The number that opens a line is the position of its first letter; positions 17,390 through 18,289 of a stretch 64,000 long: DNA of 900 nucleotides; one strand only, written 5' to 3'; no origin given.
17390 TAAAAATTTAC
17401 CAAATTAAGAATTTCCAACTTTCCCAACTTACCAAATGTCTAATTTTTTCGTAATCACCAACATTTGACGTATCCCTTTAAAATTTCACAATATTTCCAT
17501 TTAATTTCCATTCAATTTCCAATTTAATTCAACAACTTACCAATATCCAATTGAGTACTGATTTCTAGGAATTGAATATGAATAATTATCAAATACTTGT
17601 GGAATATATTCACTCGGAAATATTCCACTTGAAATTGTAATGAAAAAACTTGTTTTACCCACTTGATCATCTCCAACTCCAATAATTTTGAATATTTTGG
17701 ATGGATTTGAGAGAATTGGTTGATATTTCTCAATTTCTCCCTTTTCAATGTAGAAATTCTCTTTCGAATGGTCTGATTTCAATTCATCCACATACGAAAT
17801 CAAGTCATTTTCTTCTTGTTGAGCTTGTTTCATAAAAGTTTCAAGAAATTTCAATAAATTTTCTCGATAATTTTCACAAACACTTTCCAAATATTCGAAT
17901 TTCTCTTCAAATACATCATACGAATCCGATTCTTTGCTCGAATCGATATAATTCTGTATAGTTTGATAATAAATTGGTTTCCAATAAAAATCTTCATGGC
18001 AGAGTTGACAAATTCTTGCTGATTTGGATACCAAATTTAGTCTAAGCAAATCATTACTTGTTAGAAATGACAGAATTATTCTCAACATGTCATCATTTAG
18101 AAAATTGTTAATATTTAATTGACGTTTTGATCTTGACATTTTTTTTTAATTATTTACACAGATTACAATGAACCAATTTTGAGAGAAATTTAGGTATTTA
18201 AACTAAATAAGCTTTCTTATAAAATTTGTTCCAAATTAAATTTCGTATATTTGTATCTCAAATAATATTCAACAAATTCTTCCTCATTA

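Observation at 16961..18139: F-box fused to an atypical, probably GTPase-dead Rho-family GTPase with a CAAX box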

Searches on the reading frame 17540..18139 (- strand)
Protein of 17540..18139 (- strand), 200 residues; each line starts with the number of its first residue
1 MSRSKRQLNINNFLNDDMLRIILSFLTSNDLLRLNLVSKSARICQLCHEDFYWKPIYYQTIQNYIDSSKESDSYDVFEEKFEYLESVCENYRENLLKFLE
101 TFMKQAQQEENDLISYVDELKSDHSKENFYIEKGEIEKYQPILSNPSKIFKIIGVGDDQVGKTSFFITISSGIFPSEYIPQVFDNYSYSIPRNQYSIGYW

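Call 15: search_protein_representatives(protein=window:17540-18139:-)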
Query: 200 residues. Proteins with E-value up to 0.001 (for the whole library): 370; up to 1e-10: 17; up to 1e-30: 1. The best 150 are listed.
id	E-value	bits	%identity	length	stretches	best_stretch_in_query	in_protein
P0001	2.2e-123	426.4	98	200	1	1-200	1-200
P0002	4.3e-27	112.2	38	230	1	9-188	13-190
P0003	1.7e-26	110.3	36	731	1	10-198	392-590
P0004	1.7e-25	107.0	40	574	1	10-200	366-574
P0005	4.0e-21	92.7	36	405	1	10-200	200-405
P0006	1.9e-19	87.3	35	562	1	11-187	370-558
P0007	5.0e-18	82.6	37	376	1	11-200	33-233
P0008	4.5e-17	79.5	35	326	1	14-189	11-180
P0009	7.7e-15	72.3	32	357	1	4-189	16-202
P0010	1.7e-14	71.2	30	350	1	12-193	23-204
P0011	6.7e-13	65.9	43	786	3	147-188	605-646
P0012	3.1e-12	63.8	30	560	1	14-198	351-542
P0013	9.6e-12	62.1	32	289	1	11-194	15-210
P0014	1.4e-11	61.6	41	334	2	13-62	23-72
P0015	2.2e-11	61.0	36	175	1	14-162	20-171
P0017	4.5e-11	60.0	34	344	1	13-190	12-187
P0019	4.3e-10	56.8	31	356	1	2-190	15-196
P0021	7.5e-10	56.0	33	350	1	76-190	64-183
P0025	4.6e-09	53.4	31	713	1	13-194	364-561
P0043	3.5e-07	47.3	41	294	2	148-192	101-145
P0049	5.4e-07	46.6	42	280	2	147-197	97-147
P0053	1.1e-06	45.7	34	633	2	117-188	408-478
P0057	1.9e-06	44.9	35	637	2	146-200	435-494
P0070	9.7e-06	42.6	26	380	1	9-191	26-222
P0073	1.3e-05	42.1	42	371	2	150-193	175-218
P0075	1.4e-05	42.0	47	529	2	150-191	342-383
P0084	2.4e-05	41.3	42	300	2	150-184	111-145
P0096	3.8e-05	40.6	30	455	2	100-190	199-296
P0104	4.7e-05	40.3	44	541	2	150-190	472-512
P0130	9.4e-05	39.3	38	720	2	139-193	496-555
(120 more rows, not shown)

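Call 17: list_cluster_members(proteins=[P0003, P0007, P0008, P0009, P0010, P0014, P0017, P0019, P0025, P0021])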
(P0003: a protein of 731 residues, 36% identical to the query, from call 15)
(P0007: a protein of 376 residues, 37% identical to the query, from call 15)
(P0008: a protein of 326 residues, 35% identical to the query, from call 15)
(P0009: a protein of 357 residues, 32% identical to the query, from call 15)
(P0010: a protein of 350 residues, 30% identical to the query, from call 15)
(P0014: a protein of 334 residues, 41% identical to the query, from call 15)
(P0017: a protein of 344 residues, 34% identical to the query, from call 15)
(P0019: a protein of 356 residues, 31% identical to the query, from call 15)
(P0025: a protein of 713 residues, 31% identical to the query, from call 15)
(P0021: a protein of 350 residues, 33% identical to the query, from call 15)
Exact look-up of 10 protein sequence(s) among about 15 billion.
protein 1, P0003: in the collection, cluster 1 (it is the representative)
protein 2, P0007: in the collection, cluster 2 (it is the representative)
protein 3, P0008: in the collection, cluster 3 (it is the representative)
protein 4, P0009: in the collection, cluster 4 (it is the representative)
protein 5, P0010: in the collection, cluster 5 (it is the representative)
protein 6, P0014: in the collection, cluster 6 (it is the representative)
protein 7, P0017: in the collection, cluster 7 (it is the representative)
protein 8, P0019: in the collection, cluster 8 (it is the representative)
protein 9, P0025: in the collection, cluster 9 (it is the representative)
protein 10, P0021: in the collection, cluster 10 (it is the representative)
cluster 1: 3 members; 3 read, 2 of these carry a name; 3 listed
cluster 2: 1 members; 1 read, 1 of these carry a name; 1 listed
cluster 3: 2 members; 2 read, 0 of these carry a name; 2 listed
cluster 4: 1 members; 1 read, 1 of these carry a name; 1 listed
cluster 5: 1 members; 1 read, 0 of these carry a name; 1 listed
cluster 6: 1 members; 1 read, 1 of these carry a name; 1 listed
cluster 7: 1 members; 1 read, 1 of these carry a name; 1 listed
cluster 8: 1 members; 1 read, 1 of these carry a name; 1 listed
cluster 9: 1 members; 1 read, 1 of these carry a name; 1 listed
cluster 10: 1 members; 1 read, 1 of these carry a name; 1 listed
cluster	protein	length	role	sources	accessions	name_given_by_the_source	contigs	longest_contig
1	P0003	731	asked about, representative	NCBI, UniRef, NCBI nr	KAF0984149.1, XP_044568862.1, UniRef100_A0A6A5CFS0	hypothetical protein FDP41_007326 [Naegleria fowleri] | F-box domain-containing protein n=1 Tax=Naegleria fowleri TaxID=5763 ... | uncharacterized protein FDP41_007326 [Naegleria fowleri]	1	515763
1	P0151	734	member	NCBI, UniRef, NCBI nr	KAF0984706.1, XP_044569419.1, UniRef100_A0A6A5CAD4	hypothetical protein FDP41_000605 [Naegleria fowleri] | F-box domain-containing protein n=1 Tax=Naegleria fowleri TaxID=5763 ... | uncharacterized protein FDP41_000605 [Naegleria fowleri]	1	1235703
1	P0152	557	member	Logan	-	-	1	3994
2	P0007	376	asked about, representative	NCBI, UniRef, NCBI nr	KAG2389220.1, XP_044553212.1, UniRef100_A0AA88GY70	hypothetical protein C9374_014620 [Naegleria lovaniensis] | Rho family small GTPase n=1 Tax=Naegleria lovaniensis TaxID=51637 RepID=A0AA88GY70_NAELO | uncharacterized protein C9374_014620 [Naegleria lovaniensis]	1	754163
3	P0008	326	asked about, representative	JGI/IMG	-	-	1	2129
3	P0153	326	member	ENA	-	-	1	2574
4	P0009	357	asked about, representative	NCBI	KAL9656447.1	hypothetical protein ABK040_005212 [Willaertia magna]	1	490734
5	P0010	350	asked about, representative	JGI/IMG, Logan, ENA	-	-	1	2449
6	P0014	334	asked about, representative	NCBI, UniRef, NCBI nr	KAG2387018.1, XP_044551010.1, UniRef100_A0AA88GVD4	hypothetical protein C9374_002053 [Naegleria lovaniensis] | Uncharacterized protein n=1 Tax=Naegleria lovaniensis TaxID=51637 RepID=A0AA88GVD4_NAELO | uncharacterized protein C9374_002053 [Naegleria lovaniensis]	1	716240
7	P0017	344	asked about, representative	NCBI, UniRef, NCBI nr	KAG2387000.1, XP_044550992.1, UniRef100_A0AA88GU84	hypothetical protein C9374_002035 [Naegleria lovaniensis] | Uncharacterized protein n=1 Tax=Naegleria lovaniensis TaxID=51637 RepID=A0AA88GU84_NAELO | uncharacterized protein C9374_002035 [Naegleria lovaniensis]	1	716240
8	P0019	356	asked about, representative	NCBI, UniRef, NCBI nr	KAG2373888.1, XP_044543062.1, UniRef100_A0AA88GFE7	hypothetical protein C9374_011773 [Naegleria lovaniensis] | Uncharacterized protein n=1 Tax=Naegleria lovaniensis TaxID=51637 RepID=A0AA88GFE7_NAELO | uncharacterized protein C9374_011773 [Naegleria lovaniensis]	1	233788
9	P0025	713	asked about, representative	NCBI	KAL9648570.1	hypothetical protein ABK040_012229 [Willaertia magna]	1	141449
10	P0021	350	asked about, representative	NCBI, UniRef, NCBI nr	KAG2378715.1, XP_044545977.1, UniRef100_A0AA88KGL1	hypothetical protein C9374_007863 [Naegleria lovaniensis] | Rho family small GTPase n=1 Tax=Naegleria lovaniensis TaxID=51637 RepID=A0AA88KGL1_NAELO | uncharacterized protein C9374_007863 [Naegleria lovaniensis]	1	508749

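Call 47: predict_structure(alignment_id=A4)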
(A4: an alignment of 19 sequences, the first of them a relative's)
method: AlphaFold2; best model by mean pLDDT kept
length: 380 residues; sequences in the alignment: 19
mean_pLDDT: 79.1   pTM: 0.76
mean pLDDT of the five models: 79.1, 78.6, 76.5, 76.3, 75.0
residues with pLDDT >= 90: 115; 70-90: 185; 50-70: 37; < 50: 43
segments of 3 or more residues with pLDDT < 50: 1-19, 87-92, 365-373, 375-380
pLDDT, mean of each block of 10 residues (from residue 1): 30 41 71 84 79 75 81 86 60 52 76 84 88 95 91 88 77 72 92 88 77 86 77 88 69 89 95 94 87 93 87 87 97 94 85 88 56 45
secondary structure, 60 per line:
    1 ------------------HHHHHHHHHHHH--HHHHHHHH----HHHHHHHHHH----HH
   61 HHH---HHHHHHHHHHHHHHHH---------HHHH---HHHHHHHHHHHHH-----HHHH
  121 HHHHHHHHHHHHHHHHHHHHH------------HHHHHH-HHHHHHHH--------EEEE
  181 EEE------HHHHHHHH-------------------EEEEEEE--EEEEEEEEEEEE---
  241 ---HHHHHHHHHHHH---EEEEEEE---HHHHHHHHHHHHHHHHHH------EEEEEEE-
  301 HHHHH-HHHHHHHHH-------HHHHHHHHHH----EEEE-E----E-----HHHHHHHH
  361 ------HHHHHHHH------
elements in order: H19-30 H33-40 H45-54 H59-63 H67-82 H92-95 H99-111 H117-141 H154-159 H161-168 E177-183 H190-197 E217-223 E226-237 H244-255 E259-265 H269-286 E293-299 H301-305 H307-315 H323-332 E337-340 H353-360 H367-374

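Call 49: fold_search(model_id=the predicted structure, library=pdb)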
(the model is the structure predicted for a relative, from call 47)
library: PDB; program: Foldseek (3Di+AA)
matches with E <= 10: 1895; with E <= 0.001: 1482
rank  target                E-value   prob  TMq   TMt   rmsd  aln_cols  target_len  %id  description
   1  2h7v_B                3.8e-15  1.00  0.41  0.83   2.2       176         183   30  Co-crystal structure of YpkA-Rac1 (released 2006-09-19)
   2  2atx_A                7.0e-15  1.00  0.43  0.85   4.5       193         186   29  Crystal Structure of the TC10 GppNHp complex (released 2005-09-13)
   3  4yon_B                9.8e-15  1.00  0.42  0.85   2.9       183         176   30  P-Rex1:Rac1 complex (released 2015-07-01)
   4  1foe_B                1.8e-14  1.00  0.43  0.87   2.7       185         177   29  CRYSTAL STRUCTURE OF RAC1 IN COMPLEX WITH THE GUANINE NUCLEOTIDE EXCHANGE REGION OF TIAM1 (released 2001-01-17)
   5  5fi0_B                2.4e-14  1.00  0.42  0.87   2.6       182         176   30  Crystal Structure of the P-Rex1 DH/PH tandem in complex with Rac1 (released 2016-04-20)
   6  5fi0_F                3.4e-14  1.00  0.42  0.85   2.7       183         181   30  Crystal Structure of the P-Rex1 DH/PH tandem in complex with Rac1 (released 2016-04-20)
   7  8s1o                  3.8e-14  1.00  0.42  0.88   2.5       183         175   30  Crystal structure of human Rac1-GDP-Pi (released 2025-09-03)
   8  4xsg_A                4.3e-14  1.00  0.42  0.87   2.7       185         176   29  The complex structure of C3cer exoenzyme and GTP bound RhoA (NADH-free state) (released 2015-06-24)
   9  2h7v_A                4.5e-14  1.00  0.43  0.87   3.0       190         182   29  Co-crystal structure of YpkA-Rac1 (released 2006-09-19)
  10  3b13_B                4.5e-14  1.00  0.42  0.86   2.9       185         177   29  Crystal structure of the DHR-2 domain of DOCK2 in complex with Rac1 (T17N mutant) (released 2012-03-14)
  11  4xsh_A                6.0e-14  1.00  0.42  0.87   2.6       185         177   29  The complex structure of C3cer exoenzyme and GTP bound RhoA (NADH-bound state) (released 2015-06-24)
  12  5fr2_A                6.7e-14  1.00  0.43  0.84   2.7       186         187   28  Farnesylated RhoA-GDP in complex with RhoGDI-alpha, lysine acetylated at K178 (released 2016-01-13)
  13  2c2h_A                7.5e-14  1.00  0.41  0.88   2.6       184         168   28  CRYSTAL STRUCTURE OF THE HUMAN RAC3 IN COMPLEX WITH GDP (released 2005-10-13)
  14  4itr_D                8.0e-14  1.00  0.43  0.89   2.4       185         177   26  Crystal Structure of IbpAFic2-H3717A in complex with adenylylated Cdc42 (released 2013-02-20)
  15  8s1n                  8.4e-14  1.00  0.41  0.88   2.7       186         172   30  Crystal structure of human Rac1-GDP (released 2025-09-03)
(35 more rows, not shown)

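Call 58: list_cluster_members(proteins=[P0043, P0084, P0073, P0057, P0053, P0075, P0096, P0130, P0049, P0104])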
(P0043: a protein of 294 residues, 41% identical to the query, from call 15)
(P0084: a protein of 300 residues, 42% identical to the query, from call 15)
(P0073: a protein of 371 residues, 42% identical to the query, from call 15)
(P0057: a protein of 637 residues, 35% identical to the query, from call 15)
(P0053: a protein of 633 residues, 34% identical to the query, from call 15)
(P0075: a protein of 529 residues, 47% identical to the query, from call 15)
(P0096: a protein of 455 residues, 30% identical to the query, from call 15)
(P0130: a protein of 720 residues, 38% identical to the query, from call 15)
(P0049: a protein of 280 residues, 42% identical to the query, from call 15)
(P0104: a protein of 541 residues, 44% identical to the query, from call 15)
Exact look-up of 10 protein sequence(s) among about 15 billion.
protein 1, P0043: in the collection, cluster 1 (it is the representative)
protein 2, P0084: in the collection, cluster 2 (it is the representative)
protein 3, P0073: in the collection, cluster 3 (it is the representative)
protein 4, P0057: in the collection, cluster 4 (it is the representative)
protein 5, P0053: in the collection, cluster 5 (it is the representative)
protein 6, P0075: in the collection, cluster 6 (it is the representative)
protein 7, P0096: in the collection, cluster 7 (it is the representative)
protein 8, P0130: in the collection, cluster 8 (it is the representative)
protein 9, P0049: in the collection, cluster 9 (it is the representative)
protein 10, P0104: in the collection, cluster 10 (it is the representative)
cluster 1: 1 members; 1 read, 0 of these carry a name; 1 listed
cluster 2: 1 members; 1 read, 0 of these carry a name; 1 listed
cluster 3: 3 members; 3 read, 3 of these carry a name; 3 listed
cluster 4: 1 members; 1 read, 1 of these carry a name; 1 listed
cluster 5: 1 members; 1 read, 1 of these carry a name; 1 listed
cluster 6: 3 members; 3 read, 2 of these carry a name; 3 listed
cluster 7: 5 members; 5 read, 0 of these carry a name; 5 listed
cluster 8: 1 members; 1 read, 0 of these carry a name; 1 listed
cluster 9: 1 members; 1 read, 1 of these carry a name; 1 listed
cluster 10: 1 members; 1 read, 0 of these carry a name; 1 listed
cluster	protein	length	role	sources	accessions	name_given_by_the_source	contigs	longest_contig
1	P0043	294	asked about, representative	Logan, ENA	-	-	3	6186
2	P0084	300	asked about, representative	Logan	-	-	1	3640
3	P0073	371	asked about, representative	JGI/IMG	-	Ras-related C3 botulinum toxin substrate 1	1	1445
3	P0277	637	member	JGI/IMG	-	Ras-related C3 botulinum toxin substrate 1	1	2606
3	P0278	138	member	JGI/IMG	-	hypothetical protein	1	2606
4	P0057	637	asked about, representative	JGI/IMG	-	small GTP-binding protein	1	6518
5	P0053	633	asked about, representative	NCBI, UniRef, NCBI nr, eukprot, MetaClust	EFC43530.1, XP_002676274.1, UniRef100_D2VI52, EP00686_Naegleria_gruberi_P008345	rho family small GTPase [Naegleria gruberi] | Rho family small GTPase n=1 Tax=Naegleria gruberi TaxID=5762 RepID=D2VI52_NAEGR | XP_002676274.1 rho family small GTPase [Naegleria gruberi strain NEG-M]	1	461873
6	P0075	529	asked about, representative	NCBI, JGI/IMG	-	small GTP-binding protein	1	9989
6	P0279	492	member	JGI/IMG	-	small GTP-binding protein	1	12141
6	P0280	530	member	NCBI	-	-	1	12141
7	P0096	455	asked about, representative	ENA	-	-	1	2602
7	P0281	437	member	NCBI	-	-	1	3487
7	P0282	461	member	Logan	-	-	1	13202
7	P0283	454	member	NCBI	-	-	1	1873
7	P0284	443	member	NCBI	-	-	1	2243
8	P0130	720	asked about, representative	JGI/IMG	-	-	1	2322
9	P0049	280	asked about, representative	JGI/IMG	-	small GTP-binding protein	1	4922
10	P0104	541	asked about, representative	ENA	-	-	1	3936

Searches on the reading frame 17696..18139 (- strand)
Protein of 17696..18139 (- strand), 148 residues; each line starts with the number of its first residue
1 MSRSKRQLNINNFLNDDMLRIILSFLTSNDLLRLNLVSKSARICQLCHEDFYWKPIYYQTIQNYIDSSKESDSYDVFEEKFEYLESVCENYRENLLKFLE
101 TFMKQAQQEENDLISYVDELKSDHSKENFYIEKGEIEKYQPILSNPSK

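Call 59: predict_structure(alignment_id=A5)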
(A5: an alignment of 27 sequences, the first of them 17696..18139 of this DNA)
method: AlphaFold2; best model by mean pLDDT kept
length: 148 residues; sequences in the alignment: 27
mean_pLDDT: 81.5   pTM: 0.66
mean pLDDT of the five models: 81.5, 80.1, 79.0, 75.7, 74.7
residues with pLDDT >= 90: 69; 70-90: 47; 50-70: 24; < 50: 8
segments of 3 or more residues with pLDDT < 50: 1-4, 145-148
pLDDT, mean of each block of 10 residues (from residue 1): 52 84 92 85 90 94 89 80 93 94 92 87 59 73 51
secondary structure, 60 per line:
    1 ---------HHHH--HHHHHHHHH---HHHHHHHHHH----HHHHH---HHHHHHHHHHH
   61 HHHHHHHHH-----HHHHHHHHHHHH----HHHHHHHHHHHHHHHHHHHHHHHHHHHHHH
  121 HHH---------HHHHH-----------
elements in order: H10-13 H16-24 H28-37 H42-46 H50-69 H75-86 H91-123 H133-137

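Call 61: fold_search(model_id=the predicted structure, library=pdb)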
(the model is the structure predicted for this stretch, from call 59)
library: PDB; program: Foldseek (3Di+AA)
matches with E <= 10: 42; with E <= 0.001: 0
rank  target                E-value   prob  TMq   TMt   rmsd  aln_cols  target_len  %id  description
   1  6m93_A                7.0e-01  0.54  0.33  0.14   6.9       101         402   19  Monophosphorylated pSer33 b-Catenin peptide, b-TrCP/Skp1, NRX-1933 ternary complex (released 2019-04-03)
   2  6wnx_D                7.8e-01  0.51  0.34  0.15   5.8       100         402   19  FBXW11-SKP1 in complex with a pSer33/pSer37 Beta-Catenin peptide (released 2020-05-06)
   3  1fs2_A                1.1e+00  0.93  0.25  0.15   1.5        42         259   31  INSIGHTS INTO SCF UBIQUITIN LIGASES FROM THE STRUCTURE OF THE SKP1-SKP2 COMPLEX (released 2000-11-29)
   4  9kbd_C                1.3e+00  0.60  0.32  0.13   4.9        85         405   24  Cryo-EM structure of the CUL1-RBX1-SKP1-FBXO3 SCF ubiquition ligase complex (released 2025-02-19)
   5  6wnx_A                1.3e+00  0.33  0.34  0.15   7.2       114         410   17  FBXW11-SKP1 in complex with a pSer33/pSer37 Beta-Catenin peptide (released 2020-05-06)
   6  6m92_A                1.4e+00  0.38  0.33  0.15   6.6        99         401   17  Monophosphorylated pSer33 b-Catenin peptide, b-TrCP/Skp1, NRX-2663 ternary complex (released 2019-04-03)
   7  6wnx_G                1.4e+00  0.35  0.34  0.15   5.5       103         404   17  FBXW11-SKP1 in complex with a pSer33/pSer37 Beta-Catenin peptide (released 2020-05-06)
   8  1p22_A                1.6e+00  0.47  0.26  0.11   6.5        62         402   21  Structure of a beta-TrCP1-Skp1-beta-catenin complex: destruction motif binding and lysine specificity on the SCFbeta-T (released 2003-07-08)
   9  6xmd_B                1.6e+00  0.07  0.20  0.17  22.5       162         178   18  SM Protein Vps45 in Complex with Qa SNARE Tlg2 (1-310) (released 2020-08-19)
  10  12dl_PA               1.9e+00  0.85  0.25  0.08   1.4        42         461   28  Native structure of the cytoplasmic lattice (CPL) asymmetric unit from mouse MII eggs (released 2026-04-08)
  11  6o60_C                1.9e+00  0.80  0.26  0.10   2.0        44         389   34  Crystal structure of GGTase3-FBXL2-SKP1 complex (released 2019-06-26)
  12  9o04_C                1.9e+00  0.33  0.22  0.09   6.4        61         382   23  CryoEM structure of the FBXO42-CCDC6-PP2Ac degradasome (released 2026-01-21)
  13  9xrl_A                2.0e+00  0.85  0.26  0.09   1.4        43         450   28  Structure of mouse cytoplasmic lattice (CPL) repeating unit (released 2026-03-18)
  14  8or4_E                2.2e+00  0.69  0.25  0.18   1.7        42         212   31  Partially dissociated CAND1-CUL1-RBX1-SKP1-SKP2-CKS1-CDK2 (released 2023-06-28)
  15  6ql7_M                2.7e+00  0.09  0.21  0.25  15.1        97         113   10  Structure of fatty acid synthase complex with bound gamma subunit from Saccharomyces cerevisiae at 4.6 angstrom (released 2020-03-18)
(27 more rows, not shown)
